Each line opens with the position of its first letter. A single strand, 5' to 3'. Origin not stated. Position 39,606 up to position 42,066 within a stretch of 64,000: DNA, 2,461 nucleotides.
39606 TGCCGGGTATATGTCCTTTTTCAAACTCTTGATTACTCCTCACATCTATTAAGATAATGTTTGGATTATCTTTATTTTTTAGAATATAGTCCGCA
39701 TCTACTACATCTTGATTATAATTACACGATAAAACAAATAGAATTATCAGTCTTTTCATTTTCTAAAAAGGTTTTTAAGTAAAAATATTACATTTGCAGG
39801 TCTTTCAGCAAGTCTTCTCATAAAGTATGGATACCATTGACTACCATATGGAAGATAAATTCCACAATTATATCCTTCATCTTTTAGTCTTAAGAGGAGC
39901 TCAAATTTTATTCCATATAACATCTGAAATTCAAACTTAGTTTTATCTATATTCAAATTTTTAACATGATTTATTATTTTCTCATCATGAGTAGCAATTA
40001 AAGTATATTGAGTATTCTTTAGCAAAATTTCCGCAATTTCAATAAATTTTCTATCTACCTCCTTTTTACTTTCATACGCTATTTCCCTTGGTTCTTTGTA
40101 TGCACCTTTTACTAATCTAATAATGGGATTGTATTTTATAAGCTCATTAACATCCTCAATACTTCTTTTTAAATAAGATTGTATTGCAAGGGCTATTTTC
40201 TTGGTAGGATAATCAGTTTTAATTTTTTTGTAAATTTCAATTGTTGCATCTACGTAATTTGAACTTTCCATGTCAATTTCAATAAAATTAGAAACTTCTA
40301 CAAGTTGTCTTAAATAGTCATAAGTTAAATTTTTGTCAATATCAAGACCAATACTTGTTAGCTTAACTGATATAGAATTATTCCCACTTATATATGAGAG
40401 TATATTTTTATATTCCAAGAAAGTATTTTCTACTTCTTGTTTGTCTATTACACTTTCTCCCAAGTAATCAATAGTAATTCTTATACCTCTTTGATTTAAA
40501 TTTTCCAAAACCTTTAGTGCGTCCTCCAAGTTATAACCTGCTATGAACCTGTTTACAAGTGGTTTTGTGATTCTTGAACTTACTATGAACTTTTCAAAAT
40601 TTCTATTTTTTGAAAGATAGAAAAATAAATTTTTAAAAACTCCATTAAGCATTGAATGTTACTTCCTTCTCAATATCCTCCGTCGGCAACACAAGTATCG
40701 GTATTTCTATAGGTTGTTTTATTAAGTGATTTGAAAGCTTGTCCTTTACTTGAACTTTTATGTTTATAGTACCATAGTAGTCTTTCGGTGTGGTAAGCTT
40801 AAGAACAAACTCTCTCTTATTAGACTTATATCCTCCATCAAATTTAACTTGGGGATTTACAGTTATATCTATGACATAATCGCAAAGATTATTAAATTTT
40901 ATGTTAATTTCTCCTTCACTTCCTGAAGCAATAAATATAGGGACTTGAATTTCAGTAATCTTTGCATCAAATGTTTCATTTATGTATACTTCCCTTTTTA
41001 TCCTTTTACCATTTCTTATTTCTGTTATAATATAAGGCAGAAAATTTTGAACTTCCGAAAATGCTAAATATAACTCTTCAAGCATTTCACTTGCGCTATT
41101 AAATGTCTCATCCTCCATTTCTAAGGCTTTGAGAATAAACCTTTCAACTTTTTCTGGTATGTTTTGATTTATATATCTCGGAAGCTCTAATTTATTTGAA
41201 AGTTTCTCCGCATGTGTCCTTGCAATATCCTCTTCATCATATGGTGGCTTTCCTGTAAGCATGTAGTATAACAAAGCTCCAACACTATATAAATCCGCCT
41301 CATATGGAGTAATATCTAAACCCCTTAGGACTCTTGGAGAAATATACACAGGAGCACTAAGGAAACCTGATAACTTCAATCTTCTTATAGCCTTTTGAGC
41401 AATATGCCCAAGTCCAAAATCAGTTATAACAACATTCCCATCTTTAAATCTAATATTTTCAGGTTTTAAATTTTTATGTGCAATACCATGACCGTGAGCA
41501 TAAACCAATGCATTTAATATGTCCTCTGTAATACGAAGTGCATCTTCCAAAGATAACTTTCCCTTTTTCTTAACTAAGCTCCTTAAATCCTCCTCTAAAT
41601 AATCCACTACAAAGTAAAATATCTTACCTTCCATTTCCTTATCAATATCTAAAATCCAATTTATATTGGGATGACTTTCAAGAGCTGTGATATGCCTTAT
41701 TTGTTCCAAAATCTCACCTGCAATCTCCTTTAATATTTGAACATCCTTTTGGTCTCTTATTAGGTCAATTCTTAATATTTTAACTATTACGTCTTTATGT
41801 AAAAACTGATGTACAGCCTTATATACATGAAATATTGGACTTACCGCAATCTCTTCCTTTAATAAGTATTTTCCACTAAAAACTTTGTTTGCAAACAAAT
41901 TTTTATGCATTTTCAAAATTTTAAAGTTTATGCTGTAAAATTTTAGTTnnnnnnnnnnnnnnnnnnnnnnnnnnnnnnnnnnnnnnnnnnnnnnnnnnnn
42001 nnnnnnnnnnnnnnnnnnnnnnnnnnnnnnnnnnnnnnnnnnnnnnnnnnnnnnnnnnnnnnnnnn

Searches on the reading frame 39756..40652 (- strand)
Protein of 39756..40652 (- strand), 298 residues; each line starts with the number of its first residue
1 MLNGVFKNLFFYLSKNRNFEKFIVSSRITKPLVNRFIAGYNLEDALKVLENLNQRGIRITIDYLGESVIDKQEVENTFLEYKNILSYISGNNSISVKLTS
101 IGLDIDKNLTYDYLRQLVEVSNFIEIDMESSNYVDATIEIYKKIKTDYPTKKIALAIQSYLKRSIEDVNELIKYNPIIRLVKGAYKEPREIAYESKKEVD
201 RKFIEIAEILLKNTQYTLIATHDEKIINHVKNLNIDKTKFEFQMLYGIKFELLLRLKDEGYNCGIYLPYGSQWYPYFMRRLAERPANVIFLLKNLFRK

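Call 38: search_protein_families(library=pfam, proteins=[window:39756-40652:-], max_evalue=0.00001)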
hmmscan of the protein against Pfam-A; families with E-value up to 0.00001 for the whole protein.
window:39756-40652:- (298 aa): 1 family
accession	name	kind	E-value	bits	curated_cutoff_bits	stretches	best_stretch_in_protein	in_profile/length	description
PF01619.24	Pro_dh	-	4.1e-32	112.3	27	1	45-290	1-275/278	Proline dehydrogenase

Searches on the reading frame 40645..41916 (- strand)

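Call 38: search_protein_families(library=pfam, proteins=[window:40645-41916:-], max_evalue=0.00001)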
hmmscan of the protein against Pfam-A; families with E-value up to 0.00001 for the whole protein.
window:40645-41916:- (423 aa): 2 families
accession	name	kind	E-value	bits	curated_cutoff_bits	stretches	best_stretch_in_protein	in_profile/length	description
PF00069.31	Pkinase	-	4.6e-34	118.4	31.7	1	30-283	14-262/263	Protein kinase domain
PF07714.23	PK_Tyr_Ser-Thr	-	1.1e-13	51.5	23.1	1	66-280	45-256/258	Protein tyrosine and serine/threonine kinase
